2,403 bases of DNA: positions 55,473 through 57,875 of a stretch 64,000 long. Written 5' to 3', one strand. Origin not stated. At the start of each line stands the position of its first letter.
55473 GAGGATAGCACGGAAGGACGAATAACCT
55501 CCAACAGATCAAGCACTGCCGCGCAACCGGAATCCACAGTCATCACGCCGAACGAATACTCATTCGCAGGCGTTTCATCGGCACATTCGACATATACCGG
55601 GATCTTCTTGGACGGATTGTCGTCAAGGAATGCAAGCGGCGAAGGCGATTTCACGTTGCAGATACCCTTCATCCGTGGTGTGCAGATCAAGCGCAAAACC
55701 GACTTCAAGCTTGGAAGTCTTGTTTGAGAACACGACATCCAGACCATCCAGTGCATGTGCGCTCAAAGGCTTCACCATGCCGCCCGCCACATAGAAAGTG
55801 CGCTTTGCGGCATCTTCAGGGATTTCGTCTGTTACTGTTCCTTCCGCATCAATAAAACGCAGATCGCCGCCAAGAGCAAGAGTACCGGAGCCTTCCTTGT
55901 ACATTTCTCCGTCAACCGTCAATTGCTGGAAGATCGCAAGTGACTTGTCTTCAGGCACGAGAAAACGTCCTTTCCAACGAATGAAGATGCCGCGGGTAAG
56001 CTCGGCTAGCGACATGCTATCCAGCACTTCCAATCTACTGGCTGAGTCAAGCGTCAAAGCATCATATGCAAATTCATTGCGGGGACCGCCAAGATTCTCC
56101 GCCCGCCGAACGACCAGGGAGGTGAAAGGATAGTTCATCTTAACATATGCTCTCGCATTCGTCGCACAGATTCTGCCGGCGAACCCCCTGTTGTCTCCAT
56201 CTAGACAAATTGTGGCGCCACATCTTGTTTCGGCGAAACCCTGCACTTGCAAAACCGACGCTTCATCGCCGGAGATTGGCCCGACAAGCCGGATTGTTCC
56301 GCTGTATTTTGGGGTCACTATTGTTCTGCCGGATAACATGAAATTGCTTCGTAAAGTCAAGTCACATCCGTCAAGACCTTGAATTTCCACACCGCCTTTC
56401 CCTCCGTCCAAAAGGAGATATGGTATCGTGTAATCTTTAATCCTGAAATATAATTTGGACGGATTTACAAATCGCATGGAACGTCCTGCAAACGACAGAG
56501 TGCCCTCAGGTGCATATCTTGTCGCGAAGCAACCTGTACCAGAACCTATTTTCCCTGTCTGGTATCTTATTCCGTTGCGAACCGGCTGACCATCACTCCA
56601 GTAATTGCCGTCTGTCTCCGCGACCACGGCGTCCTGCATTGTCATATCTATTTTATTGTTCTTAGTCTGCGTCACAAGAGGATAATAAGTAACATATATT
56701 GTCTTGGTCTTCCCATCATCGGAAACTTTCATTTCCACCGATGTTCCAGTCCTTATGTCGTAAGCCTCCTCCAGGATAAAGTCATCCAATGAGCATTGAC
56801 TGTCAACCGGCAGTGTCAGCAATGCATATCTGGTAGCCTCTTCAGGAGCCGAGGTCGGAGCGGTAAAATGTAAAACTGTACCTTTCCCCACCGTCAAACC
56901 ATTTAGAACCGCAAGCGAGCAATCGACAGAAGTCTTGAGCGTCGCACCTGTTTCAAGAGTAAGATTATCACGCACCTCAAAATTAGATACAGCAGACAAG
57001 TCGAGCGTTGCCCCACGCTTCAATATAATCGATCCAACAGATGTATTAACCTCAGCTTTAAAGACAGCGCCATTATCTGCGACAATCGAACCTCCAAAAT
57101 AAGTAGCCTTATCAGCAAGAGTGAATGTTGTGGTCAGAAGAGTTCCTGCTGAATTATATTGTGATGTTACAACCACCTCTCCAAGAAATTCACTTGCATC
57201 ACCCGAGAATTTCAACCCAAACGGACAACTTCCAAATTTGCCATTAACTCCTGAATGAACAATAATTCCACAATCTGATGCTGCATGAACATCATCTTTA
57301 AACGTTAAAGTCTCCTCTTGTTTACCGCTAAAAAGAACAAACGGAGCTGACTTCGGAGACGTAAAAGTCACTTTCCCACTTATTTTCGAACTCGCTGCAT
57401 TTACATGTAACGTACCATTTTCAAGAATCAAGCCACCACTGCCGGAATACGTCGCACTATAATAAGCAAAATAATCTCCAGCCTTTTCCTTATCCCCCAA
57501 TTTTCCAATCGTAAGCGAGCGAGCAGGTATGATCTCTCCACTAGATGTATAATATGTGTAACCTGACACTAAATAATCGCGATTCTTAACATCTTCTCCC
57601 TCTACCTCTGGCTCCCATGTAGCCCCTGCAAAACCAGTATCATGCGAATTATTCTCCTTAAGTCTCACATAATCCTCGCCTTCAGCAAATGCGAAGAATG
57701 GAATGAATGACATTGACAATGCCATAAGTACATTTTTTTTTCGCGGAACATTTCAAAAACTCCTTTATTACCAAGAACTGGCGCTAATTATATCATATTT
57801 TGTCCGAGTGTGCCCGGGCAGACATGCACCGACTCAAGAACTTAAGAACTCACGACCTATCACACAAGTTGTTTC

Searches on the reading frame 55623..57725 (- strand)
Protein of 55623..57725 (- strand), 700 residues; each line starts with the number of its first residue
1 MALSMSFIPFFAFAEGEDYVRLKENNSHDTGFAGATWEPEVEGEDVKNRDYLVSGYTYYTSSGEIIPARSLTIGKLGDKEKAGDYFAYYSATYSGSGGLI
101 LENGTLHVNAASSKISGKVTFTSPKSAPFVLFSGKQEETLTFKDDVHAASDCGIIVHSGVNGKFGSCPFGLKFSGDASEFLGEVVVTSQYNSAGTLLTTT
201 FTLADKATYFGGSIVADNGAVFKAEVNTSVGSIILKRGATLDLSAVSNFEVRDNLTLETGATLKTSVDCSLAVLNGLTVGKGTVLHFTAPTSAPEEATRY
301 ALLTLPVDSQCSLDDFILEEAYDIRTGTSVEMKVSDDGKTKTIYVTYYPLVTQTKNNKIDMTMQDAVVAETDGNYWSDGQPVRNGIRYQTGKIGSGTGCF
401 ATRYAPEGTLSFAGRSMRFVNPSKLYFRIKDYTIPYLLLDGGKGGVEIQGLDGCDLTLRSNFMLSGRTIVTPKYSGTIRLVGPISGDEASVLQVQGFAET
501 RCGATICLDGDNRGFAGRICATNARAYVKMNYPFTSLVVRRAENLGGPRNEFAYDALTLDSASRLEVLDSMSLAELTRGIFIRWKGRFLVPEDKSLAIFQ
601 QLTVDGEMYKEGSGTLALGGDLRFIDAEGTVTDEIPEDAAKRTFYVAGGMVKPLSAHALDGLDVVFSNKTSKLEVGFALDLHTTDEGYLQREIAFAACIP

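Call 7: search_protein_families(library=pfam, proteins=[window:55623-57725:-], max_evalue=0.01)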
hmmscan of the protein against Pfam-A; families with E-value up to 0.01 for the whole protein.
window:55623-57725:- (700 aa): 0 families

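Call 70: list_cluster_members(proteins=[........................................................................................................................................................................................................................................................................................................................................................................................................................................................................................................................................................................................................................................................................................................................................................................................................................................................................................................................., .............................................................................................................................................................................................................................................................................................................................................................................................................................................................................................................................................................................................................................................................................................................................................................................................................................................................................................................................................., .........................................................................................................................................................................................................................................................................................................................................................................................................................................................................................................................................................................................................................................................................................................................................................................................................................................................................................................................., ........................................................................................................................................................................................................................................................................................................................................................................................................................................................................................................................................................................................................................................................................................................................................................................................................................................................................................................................, window:55623-57725:-, window:16715-17863:-, window:12946-14010:-])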
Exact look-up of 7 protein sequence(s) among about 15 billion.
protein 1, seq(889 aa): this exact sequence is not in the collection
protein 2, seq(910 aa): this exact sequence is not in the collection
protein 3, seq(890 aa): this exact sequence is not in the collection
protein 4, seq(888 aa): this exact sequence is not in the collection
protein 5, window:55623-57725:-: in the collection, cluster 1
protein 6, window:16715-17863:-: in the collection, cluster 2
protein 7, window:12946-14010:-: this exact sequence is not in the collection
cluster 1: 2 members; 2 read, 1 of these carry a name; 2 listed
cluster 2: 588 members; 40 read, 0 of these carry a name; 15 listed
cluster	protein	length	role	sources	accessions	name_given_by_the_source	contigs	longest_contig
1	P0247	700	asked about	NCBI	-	-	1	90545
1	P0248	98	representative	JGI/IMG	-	hypothetical protein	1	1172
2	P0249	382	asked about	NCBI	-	-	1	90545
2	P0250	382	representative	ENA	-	-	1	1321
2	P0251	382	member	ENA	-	-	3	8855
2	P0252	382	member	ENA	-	-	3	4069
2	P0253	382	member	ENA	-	-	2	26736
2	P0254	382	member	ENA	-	-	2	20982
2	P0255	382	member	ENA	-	-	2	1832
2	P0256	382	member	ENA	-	-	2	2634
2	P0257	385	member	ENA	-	-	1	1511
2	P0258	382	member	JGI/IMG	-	-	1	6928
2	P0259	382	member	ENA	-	-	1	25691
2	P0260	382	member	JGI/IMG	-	-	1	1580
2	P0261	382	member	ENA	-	-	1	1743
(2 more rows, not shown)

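Call 72: find_encoding_contigs(protein=P0252, flank=3000, max_places=6)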
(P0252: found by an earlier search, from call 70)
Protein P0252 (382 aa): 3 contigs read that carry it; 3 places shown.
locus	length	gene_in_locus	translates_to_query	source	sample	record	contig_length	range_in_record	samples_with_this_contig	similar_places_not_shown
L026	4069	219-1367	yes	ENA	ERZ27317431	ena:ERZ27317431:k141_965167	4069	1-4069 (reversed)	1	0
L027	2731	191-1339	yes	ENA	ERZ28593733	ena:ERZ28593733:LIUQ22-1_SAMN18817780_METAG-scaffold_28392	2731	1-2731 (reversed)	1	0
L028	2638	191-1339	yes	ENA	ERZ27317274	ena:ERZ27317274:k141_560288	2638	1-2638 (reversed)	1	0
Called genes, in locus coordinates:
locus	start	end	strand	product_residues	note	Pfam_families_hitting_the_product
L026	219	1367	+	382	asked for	PF02746:MR_MLE_N, PF13378:MR_MLE_C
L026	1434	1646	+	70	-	-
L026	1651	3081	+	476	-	PF00149:Metallophos, PF12850:Metallophos_2 (faint)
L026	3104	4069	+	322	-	?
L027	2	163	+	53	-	?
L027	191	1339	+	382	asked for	PF02746:MR_MLE_N, PF13378:MR_MLE_C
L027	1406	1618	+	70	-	-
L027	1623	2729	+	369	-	?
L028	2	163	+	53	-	?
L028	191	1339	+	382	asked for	PF02746:MR_MLE_N, PF13378:MR_MLE_C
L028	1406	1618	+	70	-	-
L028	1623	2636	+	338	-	?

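Call 73: find_encoding_contigs(protein=P0256, flank=3000, max_places=6)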
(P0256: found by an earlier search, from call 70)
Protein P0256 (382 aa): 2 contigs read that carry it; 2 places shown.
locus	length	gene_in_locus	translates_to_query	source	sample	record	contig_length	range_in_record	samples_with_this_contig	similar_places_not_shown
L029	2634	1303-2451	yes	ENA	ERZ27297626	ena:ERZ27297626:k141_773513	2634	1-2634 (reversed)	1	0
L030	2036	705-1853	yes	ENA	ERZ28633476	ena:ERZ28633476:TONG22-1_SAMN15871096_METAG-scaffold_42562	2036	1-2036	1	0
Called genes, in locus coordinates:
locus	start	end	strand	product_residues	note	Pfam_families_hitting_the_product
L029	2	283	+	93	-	?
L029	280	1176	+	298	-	PF02311:AraC_binding (weak), PF12833:HTH_18, PF00165:HTH_AraC (weak)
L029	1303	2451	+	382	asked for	PF02746:MR_MLE_N, PF13378:MR_MLE_C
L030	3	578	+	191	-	?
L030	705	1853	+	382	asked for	PF02746:MR_MLE_N, PF13378:MR_MLE_C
